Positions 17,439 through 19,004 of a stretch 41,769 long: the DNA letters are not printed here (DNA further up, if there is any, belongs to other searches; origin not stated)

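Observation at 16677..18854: Second, catalytically intact tyrosine recombinase inside the nin/late-control operon, next to a DnaJ-type zinc-finger protein and an unclassified Q-position protein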

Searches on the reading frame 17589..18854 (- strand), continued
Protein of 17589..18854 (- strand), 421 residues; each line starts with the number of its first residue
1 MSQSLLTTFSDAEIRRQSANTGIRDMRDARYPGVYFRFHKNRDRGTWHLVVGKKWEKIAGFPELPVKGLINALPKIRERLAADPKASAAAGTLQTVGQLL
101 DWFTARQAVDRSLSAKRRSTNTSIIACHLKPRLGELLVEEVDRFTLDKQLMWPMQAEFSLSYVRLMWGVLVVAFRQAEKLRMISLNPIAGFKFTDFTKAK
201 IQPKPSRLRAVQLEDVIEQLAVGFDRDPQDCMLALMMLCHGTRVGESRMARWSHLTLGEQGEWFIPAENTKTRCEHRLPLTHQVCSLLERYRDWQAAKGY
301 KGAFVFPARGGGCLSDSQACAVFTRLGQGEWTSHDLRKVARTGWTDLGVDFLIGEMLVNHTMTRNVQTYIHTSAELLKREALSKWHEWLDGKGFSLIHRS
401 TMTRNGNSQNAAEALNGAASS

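Call 23: find_homologous_proteins(query=window:17589-18854:-, max_evalue=1e-20)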
Query window:17589-18854:- (421 aa): 1061 proteins with E <= 1e-20 among 8000 candidates; the best 120 are listed.
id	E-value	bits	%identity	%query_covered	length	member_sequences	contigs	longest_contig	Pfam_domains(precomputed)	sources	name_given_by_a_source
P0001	1.5e-275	932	95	100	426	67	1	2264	PF00589.28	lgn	-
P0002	5.7e-263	890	92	100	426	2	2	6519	PF00589.28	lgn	-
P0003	6.0e-262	887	91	100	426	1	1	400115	PF00589.28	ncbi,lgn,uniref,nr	ncbi:tyrosine-type recombinase/integrase [Pseudomonas pharyngis]|uniref:tyrosine-type recombinase/in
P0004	2.3e-261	885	91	100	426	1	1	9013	PF00589.28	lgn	-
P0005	1.0e-260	883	91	100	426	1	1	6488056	PF00589.28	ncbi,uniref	ncbi:tyrosine-type recombinase/integrase [Pseudomonas sp. PSE1(2024)]|uniref:tyrosine-type recombina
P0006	8.7e-258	873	89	100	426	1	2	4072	PF00589.28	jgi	jgi:integrase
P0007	1.1e-255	866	88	100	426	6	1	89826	PF00589.28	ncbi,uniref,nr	ncbi:site-specific integrase [Pseudomonas sp. G5(2012)]|uniref:tyrosine-type recombinase/integrase n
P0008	2.6e-255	865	87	100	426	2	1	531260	PF00589.28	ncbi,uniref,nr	ncbi:tyrosine-type recombinase/integrase [Pseudomonas sp. 1 R 17]|uniref:tyrosine-type recombinase/i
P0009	2.7e-255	865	88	100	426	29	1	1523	PF00589.28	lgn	-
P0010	4.3e-255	864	87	100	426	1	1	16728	PF00589.28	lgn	-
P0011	8.4e-255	863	87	100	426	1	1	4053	PF00589.28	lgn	-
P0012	8.5e-255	863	87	100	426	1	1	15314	PF00589.28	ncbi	-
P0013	8.1e-254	860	87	100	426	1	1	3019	PF00589.28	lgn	-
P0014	1.4e-253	859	87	100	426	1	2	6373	PF00589.28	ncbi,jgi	jgi:integrase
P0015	2.3e-253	858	87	100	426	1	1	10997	PF00589.28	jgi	jgi:integrase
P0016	1.8e-252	855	87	100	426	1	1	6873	PF00589.28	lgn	-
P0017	5.3e-252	854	86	100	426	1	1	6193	PF00589.28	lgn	-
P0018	6.3e-252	854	87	100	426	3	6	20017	PF00589.28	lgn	-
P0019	1.5e-251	852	86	100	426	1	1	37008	PF00589.28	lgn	-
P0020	3.9e-251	851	86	100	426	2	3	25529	PF00589.28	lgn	-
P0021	4.7e-251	851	86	100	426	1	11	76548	PF00589.28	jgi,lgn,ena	-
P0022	7.7e-251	850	87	100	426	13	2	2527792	PF00589.28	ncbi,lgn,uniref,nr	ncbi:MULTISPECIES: tyrosine-type recombinase/integrase [unclassified Pseudomonas]|uniref:tyrosine-ty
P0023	1.5e-250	849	86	100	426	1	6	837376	PF00589.28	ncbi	-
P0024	1.7e-250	849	85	100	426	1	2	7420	PF00589.28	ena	-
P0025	6.5e-250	847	85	100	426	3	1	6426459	PF00589.28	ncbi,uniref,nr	ncbi:tyrosine-type recombinase/integrase [Pseudomonas asplenii]|uniref:tyrosine-type recombinase/int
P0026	2.7e-249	845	85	100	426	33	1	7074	PF00589.28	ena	-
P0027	3.0e-249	845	85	100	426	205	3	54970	PF00589.28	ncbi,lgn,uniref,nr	ncbi:tyrosine-type recombinase/integrase [Pseudomonas tremae]|uniref:Prophage PssSM-03, phage integr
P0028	3.7e-249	845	85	100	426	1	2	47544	PF00589.28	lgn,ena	-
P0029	4.0e-249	844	85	100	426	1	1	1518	PF00589.28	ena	-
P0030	4.9e-249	844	85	100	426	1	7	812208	PF00589.28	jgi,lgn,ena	-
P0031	7.4e-249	844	85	100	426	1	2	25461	PF00589.28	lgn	-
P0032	7.8e-249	844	86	100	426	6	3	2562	PF00589.28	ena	-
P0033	1.7e-248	842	86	99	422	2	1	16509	PF00589.28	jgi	jgi:integrase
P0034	5.1e-248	841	85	100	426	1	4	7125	PF00589.28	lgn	-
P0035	6.1e-248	841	85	100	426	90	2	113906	PF00589.28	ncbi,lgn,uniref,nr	ncbi:tyrosine-type recombinase/integrase [Pseudomonas sp. MAFF 301449]|uniref:Tyrosine-type recombin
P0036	6.1e-248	841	85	100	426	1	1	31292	PF00589.28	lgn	-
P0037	6.5e-248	840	85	100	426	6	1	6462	PF00589.28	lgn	-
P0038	8.4e-248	840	85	100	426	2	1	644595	PF00589.28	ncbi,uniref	ncbi:tyrosine-type recombinase/integrase [Pseudomonas canadensis]|uniref:tyrosine-type recombinase/i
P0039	1.1e-247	840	86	99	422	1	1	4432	PF00589.28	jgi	-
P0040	1.6e-247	839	85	99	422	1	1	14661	PF00589.28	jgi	jgi:integrase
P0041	1.1e-246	836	85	100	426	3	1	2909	PF00589.28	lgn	-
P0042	1.5e-246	836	84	100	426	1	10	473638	PF00589.28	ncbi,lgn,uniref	ncbi:tyrosine-type recombinase/integrase [Pseudomonas rhodesiae]|uniref:tyrosine-type recombinase/in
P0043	1.7e-246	836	85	100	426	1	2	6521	PF00589.28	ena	-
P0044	4.9e-246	834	84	100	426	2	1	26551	PF00589.28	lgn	-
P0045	1.4e-245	833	84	100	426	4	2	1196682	PF00589.28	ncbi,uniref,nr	ncbi:tyrosine-type recombinase/integrase [Pseudomonas rhodesiae]|uniref:tyrosine-type recombinase/in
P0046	2.8e-245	832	84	100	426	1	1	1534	PF00589.28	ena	-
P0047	7.0e-242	821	83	100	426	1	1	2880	PF00589.28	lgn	-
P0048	2.0e-241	819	83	100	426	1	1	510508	PF00589.28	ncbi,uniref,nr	ncbi:integrase [Pseudomonas sp. Bc-h]|uniref:tyrosine-type recombinase/integrase n=1 Tax=Pseudomonas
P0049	2.3e-241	819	84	100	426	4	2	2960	PF00589.28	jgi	jgi:integrase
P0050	1.1e-235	800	81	100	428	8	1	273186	PF00589.28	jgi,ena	-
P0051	6.0e-213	725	75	100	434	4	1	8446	PF00589.28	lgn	-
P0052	1.8e-211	720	74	100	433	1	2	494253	PF00589.28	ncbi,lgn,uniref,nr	ncbi:tyrosine-type recombinase/integrase [Pseudomonas wadenswilerensis]|uniref:Phage integrase famil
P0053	2.5e-211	720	75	100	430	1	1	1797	PF00589.28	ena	-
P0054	2.1e-210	717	74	99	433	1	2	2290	PF00589.28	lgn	-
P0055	2.3e-204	697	72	100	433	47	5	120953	PF00589.28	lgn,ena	-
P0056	8.3e-204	695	72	98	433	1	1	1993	PF00589.28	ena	-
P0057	1.2e-203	695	72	100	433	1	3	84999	PF00589.28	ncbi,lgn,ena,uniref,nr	ncbi:tyrosine-type recombinase/integrase [Pseudomonas putida]|uniref:Tyr recombinase domain-containi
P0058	3.4e-201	687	71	100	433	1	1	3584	PF00589.28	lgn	-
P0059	4.9e-198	676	70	99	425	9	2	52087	PF00589.28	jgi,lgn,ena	-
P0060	2.4e-197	674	68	99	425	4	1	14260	PF00589.28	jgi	jgi:integrase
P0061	7.1e-195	666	68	99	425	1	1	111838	PF00589.28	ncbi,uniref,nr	ncbi:site-specific integrase [Pseudomonas gregormendelii]|uniref:Site-specific integrase n=1 Tax=Pse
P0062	1.7e-191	655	68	99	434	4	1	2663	PF00589.28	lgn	-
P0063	5.7e-191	653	66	100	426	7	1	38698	PF00589.28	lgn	-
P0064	4.6e-189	647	66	100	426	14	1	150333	PF00589.28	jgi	jgi:integrase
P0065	3.5e-188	644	67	100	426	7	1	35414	PF00589.28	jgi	jgi:integrase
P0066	1.3e-187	642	65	100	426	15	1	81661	PF00589.28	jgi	jgi:integrase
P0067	1.2e-186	639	87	75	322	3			PF00589.28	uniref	uniref:tyrosine-type recombinase/integrase n=1 Tax=Pseudomonas aeruginosa TaxID=287 RepID=UPI003896C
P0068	1.1e-184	632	65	100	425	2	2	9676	PF00589.28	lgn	-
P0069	1.4e-180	619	63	100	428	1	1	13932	PF00589.28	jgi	-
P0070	1.4e-172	592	64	98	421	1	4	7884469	PF00589.28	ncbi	ncbi:tyrosine-type recombinase/integrase [Pseudomonas gorinensis]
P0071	3.0e-158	545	59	98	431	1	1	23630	PF00589.28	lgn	-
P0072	6.0e-158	544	59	100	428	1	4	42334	PF00589.28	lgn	-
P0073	8.7e-158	544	59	98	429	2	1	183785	PF00589.28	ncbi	-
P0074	1.1e-157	543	58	98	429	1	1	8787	PF00589.28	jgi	-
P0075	2.8e-157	542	59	98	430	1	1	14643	PF00589.28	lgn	-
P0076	3.2e-156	538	58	100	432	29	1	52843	PF00589.28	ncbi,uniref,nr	ncbi:tyrosine-type recombinase/integrase [Pseudomonas corrugata]|uniref:tyrosine-type recombinase/in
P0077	1.2e-155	537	58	100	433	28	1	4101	PF00589.28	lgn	-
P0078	1.6e-155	536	58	99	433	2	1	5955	PF00589.28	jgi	jgi:integrase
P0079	2.5e-155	536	57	98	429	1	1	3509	PF00589.28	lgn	-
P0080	2.8e-155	535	57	98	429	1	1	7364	PF00589.28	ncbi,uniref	ncbi:MAG TPA: site-specific integrase [Pseudomonas sp.]|uniref:tyrosine-type recombinase/integrase n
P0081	3.1e-155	535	59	98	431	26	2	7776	PF00589.28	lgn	-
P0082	4.2e-155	535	59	98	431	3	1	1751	PF00589.28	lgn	-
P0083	5.1e-155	535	57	98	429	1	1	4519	PF00589.28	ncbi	-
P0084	7.3e-155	534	57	100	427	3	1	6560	PF00589.28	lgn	-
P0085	9.7e-155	534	58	99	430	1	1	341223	PF00589.28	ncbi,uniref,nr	ncbi:site-specific integrase [Pseudomonas sp. C1C7]|uniref:tyrosine-type recombinase/integrase n=1 T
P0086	1.0e-154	534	56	99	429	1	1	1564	PF00589.28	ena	-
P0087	1.7e-154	533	57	100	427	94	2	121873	PF00589.28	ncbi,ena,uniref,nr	ncbi:site-specific integrase [Pseudomonas sp. WS 5407]|uniref:tyrosine-type recombinase/integrase n=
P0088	1.7e-154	533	58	98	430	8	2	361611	PF00589.28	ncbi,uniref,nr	ncbi:tyrosine-type recombinase/integrase [Pseudomonas laurentiana]|uniref:Tyrosine-type recombinase/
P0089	1.9e-154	533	57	100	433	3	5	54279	PF00589.28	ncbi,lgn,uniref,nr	ncbi:tyrosine-type recombinase/integrase [Pseudomonas donghuensis]|uniref:tyrosine-type recombinase/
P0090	2.5e-154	532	57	100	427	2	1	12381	PF00589.28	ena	-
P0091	4.6e-154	531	58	97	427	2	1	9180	PF00589.28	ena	-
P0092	5.8e-154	531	57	100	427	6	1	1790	PF00589.28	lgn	-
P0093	9.1e-154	530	59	100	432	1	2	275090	PF00589.28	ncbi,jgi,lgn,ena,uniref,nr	ncbi:site-specific integrase [Pseudomonas sp. SWRI77]|uniref:tyrosine-type recombinase/integrase n=1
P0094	9.1e-154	530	58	99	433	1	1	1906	PF00589.28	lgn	-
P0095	2.2e-153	529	58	100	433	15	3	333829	PF00589.28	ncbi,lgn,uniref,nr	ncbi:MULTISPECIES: site-specific integrase [unclassified Pseudomonas]|uniref:tyrosine-type recombina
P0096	2.8e-153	529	58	100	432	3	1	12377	PF00589.28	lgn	-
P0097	2.9e-153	529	57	100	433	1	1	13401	PF00589.28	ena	-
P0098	3.8e-153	528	57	100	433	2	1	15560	PF00589.28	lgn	-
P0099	4.0e-153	528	56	98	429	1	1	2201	PF00589.28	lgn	-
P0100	4.0e-153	528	58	100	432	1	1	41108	PF00589.28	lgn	-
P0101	5.0e-153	528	57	100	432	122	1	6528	PF00589.28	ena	-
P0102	5.5e-153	528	58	100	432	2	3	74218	PF00589.28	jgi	jgi:integrase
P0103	5.6e-153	528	58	99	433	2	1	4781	PF00589.28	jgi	-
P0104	6.0e-153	528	58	100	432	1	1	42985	PF00589.28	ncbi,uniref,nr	ncbi:tyrosine-type recombinase/integrase [Pseudomonas putida]|uniref:Site-specific integrase n=1 Tax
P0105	8.9e-153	527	58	100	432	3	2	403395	PF00589.28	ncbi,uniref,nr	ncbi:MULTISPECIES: site-specific integrase [unclassified Pseudomonas]|uniref:tyrosine-type recombina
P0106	9.8e-153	527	58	99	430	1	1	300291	PF00589.28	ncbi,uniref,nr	ncbi:site-specific integrase [Pseudomonas gingeri]|uniref:tyrosine-type recombinase/integrase n=1 Ta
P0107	1.2e-152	527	57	99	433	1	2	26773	PF00589.28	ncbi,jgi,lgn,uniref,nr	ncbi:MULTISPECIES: tyrosine-type recombinase/integrase [unclassified Pseudomonas]|uniref:tyrosine-ty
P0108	1.2e-152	527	57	98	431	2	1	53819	PF00589.28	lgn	-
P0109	1.5e-152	526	58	100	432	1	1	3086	PF00589.28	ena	-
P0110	1.6e-152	526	58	100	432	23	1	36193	PF00589.28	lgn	-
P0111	1.6e-152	526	58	100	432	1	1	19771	PF00589.28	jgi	jgi:integrase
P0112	1.6e-152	526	58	100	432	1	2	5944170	PF00589.28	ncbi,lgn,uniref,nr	ncbi:site-specific integrase [Pseudomonas putida]|uniref:tyrosine-type recombinase/integrase n=1 Tax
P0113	2.3e-152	526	57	98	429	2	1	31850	PF00589.28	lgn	-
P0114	2.5e-152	526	58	100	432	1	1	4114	PF00589.28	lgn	-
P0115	2.7e-152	526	58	100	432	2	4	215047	PF00589.28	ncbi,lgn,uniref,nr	ncbi:site-specific integrase [Pseudomonas asiatica]|uniref:tyrosine-type recombinase/integrase n=1 T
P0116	3.4e-152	525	56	100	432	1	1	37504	PF00589.28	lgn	-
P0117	3.8e-152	525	58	97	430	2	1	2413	PF00589.28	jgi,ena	-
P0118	4.7e-152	525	58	98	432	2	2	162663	PF00589.28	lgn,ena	-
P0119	4.7e-152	525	57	98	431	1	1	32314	PF00589.28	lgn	-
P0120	5.8e-152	524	58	100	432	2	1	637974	PF00589.28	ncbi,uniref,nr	ncbi:site-specific integrase [Pseudomonas sp. 51_B]|uniref:tyrosine-type recombinase/integrase n=1 T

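Call 33: search_protein_families(library=pfam, proteins=[L003:9834-10187:+, L004:7808-8191:+, L006:7311-7667:+, L002:9284-9568:+, L003:9513-9830:+], max_evalue=0.01)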
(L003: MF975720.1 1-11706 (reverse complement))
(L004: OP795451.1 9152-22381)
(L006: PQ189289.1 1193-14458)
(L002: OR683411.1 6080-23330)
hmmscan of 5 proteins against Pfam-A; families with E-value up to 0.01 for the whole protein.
L003:9834-10187:+ (117 aa): 2 families
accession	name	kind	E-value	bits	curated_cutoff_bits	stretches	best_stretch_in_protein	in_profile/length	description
PF06530.18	Phage_antitermQ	-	2.5e-10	40.8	26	1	10-111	2-111/118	Phage antitermination protein Q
PF06576.17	DUF1133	-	0.00017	21.5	23.1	1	39-82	91-134/176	Protein of unknown function (DUF1133)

L004:7808-8191:+ (127 aa): 1 family
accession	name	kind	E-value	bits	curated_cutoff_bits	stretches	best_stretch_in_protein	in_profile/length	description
PF06530.18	Phage_antitermQ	-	6.7e-09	36.1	26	1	14-122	4-112/118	Phage antitermination protein Q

L006:7311-7667:+ (118 aa): 0 families

L002:9284-9568:+ (94 aa): 0 families

L003:9513-9830:+ (105 aa): 1 family
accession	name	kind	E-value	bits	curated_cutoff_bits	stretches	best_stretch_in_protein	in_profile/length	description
PF14354.12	Lar_restr_allev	-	0.005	17.5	28.6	0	15-51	2-42/58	Restriction alleviation protein Lar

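Call 34: get_annotated_region(hit=H14, flank=5000)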
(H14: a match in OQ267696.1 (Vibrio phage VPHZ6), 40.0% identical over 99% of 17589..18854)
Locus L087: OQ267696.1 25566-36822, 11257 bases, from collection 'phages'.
description: Vibrio phage VPHZ6, complete genome.
organism: Vibrio phage VPHZ6 (NCBI taxid 3028162)
taxonomy: Viruses; Duplodnaviria; Heunggongvirae; Uroviricota; Caudoviricetes
host: Vibrio parahaemolyticus ATCC 17802; source: lobster water; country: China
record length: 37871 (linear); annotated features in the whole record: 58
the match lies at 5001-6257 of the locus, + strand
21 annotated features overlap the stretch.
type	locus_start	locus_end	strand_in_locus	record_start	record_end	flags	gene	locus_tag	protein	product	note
CDS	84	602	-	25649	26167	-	-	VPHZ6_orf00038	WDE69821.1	LexA family transcriptional regulator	-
CDS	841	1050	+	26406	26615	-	-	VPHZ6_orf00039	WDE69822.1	hypothetical protein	-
CDS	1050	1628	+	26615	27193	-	-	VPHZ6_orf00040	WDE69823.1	hypothetical protein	-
CDS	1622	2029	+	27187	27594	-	-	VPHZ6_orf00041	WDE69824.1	hypothetical protein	-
CDS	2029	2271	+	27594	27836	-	-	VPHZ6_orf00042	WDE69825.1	hypothetical protein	-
CDS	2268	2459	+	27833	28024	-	-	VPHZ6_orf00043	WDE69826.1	hypothetical protein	-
CDS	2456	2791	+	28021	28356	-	-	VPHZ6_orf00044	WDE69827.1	DUF1064 domain-containing protein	-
CDS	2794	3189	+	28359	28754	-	-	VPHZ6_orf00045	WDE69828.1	hypothetical protein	-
CDS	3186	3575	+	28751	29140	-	-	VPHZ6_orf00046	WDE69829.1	hypothetical protein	-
CDS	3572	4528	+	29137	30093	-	-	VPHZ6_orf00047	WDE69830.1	3'-5' exonuclease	-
CDS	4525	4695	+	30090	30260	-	-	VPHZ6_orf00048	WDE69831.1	hypothetical protein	-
CDS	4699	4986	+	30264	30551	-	-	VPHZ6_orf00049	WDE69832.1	hypothetical protein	-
CDS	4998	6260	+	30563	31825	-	-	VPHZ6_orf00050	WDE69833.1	site-specific integrase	-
CDS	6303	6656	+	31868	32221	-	-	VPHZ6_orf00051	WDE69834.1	hypothetical protein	-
CDS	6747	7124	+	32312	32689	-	-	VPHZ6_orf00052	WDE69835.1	hypothetical protein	-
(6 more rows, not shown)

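Call 35: get_annotated_region(hit=H15, flank=5000)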
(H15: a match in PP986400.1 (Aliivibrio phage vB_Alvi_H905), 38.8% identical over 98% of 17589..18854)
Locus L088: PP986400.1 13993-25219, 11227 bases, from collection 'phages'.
description: Aliivibrio phage vB_Alvi_H905, complete genome.
organism: Aliivibrio phage vB_Alvi_H905 (NCBI taxid 3234039)
taxonomy: Viruses
host: Allivibrio fischeri H905; source: colony; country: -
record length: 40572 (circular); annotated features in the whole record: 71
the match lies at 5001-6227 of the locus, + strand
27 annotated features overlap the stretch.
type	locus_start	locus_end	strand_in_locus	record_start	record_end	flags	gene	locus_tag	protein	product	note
CDS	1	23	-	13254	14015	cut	-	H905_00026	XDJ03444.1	hypothetical protein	-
CDS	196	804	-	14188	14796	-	-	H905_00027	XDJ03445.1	hypothetical protein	-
CDS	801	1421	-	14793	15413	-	-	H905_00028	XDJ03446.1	phi 1.45 protein-like protein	Bacteriophage phi 1.45 protein-like protein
CDS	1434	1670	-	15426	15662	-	-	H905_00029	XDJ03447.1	hypothetical protein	-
CDS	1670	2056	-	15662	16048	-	-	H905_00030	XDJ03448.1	hypothetical protein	-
CDS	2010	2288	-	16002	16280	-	-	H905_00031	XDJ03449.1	hypothetical protein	-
CDS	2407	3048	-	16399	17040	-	-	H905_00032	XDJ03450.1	putative transcriptional regulator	-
CDS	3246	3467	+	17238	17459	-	-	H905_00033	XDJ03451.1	hypothetical protein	-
CDS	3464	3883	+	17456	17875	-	-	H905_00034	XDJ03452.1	hypothetical protein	-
CDS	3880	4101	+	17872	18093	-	-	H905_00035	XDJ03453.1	hypothetical protein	-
CDS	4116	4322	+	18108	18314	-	-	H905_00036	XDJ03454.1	hypothetical protein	-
CDS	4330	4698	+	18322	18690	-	-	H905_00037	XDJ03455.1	hypothetical protein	-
CDS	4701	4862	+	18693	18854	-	-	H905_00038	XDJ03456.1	hypothetical protein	-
CDS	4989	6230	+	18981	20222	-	-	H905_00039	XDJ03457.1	integrase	-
CDS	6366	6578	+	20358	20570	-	-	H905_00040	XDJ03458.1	hypothetical protein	-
CDS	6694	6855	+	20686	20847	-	-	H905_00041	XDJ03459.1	hypothetical protein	-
CDS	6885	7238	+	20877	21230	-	-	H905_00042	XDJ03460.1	hypothetical protein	-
CDS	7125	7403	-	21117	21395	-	-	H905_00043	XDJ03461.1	hypothetical protein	-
CDS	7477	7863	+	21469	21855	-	-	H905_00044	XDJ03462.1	hypothetical protein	-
CDS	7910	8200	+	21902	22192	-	-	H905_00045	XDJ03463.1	hypothetical protein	-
CDS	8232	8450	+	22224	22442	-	-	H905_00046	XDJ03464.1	hypothetical protein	-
CDS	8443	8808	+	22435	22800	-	-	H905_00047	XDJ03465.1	hypothetical protein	-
CDS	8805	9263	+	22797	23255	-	-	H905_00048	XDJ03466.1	hypothetical protein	-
CDS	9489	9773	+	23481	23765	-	-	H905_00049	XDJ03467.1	hypothetical protein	-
CDS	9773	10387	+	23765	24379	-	-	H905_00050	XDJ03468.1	lysozyme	muraminidase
CDS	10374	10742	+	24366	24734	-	-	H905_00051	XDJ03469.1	hypothetical protein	-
CDS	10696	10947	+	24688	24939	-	-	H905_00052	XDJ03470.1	hypothetical protein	-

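Call 36: get_annotated_region(hit=H18, flank=5000)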
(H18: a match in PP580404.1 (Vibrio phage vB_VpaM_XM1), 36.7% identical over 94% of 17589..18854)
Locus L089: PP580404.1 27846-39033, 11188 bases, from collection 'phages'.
description: Vibrio phage vB_VpaM_XM1, complete genome.
organism: Vibrio phage vB_VpaM_XM1 (NCBI taxid 3137906)
taxonomy: Viruses; Duplodnaviria; Heunggongvirae; Uroviricota; Caudoviricetes
host: Vibrio parahaemolyticus 1.1997; source: coastal marine water; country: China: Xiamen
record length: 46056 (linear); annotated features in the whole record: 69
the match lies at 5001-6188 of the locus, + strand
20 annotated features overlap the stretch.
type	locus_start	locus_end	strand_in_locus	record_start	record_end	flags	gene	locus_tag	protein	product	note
CDS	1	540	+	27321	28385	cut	-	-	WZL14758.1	integrase family site specific recombinase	-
CDS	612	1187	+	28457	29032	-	-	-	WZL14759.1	ead/Ea22-like family protein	-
CDS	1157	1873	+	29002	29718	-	-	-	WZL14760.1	hypothetical protein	Rostov7_00013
CDS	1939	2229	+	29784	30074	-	-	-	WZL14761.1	helix-turn-helix domain protein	-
CDS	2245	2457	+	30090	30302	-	-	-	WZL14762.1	transcriptional regulator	-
CDS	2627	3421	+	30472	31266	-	-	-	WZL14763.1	anti-repressor Ant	-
CDS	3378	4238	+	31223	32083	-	-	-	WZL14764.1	hypothetical protein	Rostov7_00029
CDS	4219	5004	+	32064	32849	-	-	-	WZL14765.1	ATP-binding protein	-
CDS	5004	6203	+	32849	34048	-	-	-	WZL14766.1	site-specific integrase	-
CDS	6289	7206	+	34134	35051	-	-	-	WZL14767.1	recombination-associated protein RdgC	-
CDS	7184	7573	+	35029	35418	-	-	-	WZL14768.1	hypothetical protein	SBVcX29_0019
CDS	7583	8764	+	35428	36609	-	-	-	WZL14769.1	3'-5' exoribonuclease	-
CDS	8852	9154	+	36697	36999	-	-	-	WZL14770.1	hypothetical protein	SBVcX29_0016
CDS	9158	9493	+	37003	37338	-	-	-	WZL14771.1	hypothetical protein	-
CDS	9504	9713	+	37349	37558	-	-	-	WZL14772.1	hypothetical protein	-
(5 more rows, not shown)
